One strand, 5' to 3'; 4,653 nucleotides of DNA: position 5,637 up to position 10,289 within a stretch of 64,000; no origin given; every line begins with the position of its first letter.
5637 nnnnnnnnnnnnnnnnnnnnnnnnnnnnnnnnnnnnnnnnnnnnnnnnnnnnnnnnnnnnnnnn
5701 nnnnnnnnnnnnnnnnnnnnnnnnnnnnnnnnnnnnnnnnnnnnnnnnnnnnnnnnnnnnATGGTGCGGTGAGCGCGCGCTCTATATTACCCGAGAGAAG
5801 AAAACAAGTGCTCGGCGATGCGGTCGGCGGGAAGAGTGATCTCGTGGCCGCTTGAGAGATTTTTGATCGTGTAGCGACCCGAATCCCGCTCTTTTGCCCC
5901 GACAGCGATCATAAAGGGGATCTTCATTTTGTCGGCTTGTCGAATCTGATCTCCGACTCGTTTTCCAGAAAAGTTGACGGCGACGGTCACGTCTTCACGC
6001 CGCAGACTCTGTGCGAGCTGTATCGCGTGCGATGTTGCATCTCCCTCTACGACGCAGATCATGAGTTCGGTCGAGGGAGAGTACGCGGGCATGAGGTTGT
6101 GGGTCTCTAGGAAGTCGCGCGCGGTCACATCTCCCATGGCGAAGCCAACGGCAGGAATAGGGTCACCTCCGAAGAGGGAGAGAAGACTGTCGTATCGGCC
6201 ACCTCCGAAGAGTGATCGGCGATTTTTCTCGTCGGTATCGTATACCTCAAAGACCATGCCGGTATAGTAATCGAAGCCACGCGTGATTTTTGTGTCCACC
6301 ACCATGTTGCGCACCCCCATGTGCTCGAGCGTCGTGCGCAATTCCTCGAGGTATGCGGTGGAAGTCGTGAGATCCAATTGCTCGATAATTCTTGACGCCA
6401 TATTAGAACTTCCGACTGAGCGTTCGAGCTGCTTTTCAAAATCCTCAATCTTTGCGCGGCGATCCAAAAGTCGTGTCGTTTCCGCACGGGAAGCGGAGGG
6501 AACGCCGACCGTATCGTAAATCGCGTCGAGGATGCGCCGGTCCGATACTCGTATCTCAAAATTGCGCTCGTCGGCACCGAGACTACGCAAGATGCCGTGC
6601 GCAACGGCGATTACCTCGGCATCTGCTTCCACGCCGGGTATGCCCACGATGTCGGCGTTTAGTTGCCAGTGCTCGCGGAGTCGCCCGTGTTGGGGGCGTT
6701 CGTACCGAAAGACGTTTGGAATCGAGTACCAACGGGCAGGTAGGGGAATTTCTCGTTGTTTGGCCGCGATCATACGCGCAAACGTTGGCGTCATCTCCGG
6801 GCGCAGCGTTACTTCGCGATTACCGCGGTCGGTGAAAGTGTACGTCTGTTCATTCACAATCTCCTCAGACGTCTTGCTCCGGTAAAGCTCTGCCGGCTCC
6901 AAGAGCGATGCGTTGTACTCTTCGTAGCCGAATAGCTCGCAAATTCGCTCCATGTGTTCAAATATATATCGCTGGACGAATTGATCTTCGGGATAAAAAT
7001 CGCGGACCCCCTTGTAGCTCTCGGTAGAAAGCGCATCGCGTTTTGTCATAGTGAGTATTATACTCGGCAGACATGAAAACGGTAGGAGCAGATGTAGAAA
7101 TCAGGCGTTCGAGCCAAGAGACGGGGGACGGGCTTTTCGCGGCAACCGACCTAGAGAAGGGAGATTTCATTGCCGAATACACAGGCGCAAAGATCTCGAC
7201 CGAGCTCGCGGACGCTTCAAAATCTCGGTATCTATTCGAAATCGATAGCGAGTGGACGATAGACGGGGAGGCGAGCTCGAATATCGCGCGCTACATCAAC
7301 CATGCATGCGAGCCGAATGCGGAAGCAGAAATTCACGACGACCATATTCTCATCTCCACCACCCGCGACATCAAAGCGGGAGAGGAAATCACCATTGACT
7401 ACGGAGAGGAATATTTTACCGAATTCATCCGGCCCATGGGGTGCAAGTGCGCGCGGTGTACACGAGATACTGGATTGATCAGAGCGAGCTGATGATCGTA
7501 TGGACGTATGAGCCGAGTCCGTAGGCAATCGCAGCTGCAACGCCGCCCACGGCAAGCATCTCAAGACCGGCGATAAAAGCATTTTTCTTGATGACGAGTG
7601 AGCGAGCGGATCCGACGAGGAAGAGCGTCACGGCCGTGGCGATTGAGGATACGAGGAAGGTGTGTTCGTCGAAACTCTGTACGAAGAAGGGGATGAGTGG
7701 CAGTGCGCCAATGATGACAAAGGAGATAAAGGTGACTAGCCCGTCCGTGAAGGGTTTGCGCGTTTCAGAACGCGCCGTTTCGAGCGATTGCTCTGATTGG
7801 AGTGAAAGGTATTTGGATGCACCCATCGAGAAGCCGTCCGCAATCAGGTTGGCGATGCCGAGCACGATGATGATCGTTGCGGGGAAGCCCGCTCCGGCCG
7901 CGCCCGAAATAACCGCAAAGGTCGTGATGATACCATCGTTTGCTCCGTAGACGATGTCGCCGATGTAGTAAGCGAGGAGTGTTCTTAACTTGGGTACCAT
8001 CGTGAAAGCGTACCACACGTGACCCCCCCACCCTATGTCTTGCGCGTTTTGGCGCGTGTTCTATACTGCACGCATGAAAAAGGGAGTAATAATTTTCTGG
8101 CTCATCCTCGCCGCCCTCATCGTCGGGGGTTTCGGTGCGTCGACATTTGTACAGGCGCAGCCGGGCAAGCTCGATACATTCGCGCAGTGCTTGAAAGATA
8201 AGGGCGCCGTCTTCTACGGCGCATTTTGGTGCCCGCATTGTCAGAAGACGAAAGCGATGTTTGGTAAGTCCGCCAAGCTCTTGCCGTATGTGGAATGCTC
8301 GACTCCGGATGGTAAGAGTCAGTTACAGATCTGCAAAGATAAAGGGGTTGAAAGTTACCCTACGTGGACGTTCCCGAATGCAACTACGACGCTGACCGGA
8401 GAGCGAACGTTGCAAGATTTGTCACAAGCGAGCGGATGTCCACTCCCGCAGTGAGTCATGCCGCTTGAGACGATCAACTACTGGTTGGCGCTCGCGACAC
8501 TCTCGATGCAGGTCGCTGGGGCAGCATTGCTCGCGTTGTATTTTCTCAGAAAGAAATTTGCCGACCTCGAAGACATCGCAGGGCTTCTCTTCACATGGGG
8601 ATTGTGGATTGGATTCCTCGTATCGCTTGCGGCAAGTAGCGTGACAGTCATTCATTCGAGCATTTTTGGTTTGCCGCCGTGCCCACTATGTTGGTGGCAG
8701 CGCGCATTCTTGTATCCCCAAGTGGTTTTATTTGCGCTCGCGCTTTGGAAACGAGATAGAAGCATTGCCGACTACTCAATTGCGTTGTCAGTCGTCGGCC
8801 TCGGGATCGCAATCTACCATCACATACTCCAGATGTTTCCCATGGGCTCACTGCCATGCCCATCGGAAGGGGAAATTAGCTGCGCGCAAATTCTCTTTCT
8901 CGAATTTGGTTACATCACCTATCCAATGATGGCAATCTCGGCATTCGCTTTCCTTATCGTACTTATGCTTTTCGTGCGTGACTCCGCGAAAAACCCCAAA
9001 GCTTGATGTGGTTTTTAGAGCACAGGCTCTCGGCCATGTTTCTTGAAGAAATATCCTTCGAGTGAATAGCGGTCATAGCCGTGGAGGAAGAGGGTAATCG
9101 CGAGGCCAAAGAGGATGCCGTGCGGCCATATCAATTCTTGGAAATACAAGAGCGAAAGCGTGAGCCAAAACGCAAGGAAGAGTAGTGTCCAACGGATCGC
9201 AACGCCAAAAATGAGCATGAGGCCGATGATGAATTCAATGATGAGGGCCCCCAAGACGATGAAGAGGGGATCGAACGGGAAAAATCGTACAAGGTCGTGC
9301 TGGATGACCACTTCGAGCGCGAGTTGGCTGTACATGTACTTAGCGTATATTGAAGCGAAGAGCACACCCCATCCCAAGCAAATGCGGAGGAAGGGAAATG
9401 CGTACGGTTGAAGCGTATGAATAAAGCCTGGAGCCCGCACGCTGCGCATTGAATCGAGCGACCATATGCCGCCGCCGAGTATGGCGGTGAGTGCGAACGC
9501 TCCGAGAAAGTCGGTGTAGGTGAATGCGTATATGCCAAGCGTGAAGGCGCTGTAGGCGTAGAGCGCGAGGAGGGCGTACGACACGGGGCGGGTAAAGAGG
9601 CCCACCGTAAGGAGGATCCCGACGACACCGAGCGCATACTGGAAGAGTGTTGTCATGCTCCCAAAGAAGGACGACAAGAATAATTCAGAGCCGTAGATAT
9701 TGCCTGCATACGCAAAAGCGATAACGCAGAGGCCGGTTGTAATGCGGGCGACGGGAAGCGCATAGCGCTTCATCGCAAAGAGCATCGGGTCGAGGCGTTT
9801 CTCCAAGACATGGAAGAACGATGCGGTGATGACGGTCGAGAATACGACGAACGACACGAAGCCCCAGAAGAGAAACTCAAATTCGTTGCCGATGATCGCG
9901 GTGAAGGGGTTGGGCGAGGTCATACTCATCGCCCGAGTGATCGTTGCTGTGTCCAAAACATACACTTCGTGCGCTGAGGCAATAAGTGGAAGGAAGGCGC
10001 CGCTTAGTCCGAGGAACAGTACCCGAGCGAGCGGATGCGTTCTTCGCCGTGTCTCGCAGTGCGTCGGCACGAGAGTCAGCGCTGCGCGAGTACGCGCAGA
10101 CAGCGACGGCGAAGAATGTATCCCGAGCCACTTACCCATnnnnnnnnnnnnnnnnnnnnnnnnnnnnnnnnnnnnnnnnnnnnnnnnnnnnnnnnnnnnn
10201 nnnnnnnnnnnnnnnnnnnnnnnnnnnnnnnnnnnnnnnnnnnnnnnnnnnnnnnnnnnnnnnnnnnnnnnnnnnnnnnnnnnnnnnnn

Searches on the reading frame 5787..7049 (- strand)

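Call 64: search_protein_families(library=pfam, proteins=[window:5787-7049:-], max_evalue=0.001)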
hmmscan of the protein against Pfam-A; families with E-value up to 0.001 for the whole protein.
window:5787-7049:- (420 aa): 4 families
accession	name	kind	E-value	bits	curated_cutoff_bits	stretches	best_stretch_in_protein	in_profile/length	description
PF13393.11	tRNA-synt_His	-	1e-45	156.7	25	1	14-305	1-303/308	Histidyl-tRNA synthetase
PF03129.25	HGTP_anticodon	-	5.2e-14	52.6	21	1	330-413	3-89/94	Anticodon binding domain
PF00587.30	tRNA-synt_2b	-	1.8e-12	48.1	29.3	1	70-287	1-125/179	tRNA synthetase class II core domain (G, H, P, S and T)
PF01409.25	tRNA-synt_2d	-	0.00065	19.7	19.8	0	67-157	65-153/246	tRNA synthetases class II core domain (F)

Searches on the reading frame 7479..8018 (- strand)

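Call 64: search_protein_families(library=pfam, proteins=[window:7479-8018:-], max_evalue=0.001)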
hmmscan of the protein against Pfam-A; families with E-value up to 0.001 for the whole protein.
window:7479-8018:- (179 aa): 1 family
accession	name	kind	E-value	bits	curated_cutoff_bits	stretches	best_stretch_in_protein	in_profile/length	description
PF01988.24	VIT1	-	5.4e-38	131.4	28.1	2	20-85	2-68/214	VIT family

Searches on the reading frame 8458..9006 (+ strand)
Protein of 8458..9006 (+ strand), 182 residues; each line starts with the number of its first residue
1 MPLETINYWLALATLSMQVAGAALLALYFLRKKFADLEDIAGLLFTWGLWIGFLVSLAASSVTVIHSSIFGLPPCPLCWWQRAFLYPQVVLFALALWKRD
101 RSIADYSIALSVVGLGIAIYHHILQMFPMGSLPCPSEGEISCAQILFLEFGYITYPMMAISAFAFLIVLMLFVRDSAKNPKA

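Call 23: search_protein_families(library=pfam, proteins=[window:8458-9006:+], max_evalue=0.01)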
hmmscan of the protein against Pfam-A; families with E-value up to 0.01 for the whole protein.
window:8458-9006:+ (182 aa): 1 family
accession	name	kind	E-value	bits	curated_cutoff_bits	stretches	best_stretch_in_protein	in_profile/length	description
PF02600.21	DsbB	-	1.3e-11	45.5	22.1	1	49-171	5-146/148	Disulfide bond formation protein DsbB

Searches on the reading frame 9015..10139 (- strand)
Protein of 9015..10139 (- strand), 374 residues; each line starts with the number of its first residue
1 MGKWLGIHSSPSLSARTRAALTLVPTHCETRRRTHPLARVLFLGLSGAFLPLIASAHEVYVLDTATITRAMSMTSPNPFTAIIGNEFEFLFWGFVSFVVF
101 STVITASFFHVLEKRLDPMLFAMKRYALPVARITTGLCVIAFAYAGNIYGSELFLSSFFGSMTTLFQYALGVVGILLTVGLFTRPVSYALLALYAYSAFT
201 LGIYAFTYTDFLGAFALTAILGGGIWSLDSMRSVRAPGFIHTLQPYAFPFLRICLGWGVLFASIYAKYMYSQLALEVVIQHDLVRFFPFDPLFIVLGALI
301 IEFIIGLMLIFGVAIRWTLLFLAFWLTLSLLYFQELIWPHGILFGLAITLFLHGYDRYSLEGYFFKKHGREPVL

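Call 23: search_protein_families(library=pfam, proteins=[window:9015-10139:-], max_evalue=0.01)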
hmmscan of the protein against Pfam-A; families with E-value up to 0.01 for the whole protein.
window:9015-10139:- (374 aa): 1 family
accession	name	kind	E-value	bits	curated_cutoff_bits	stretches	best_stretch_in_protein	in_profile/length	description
PF07681.17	DoxX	-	0.0017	19.3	23.6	1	250-330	4-80/85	DoxX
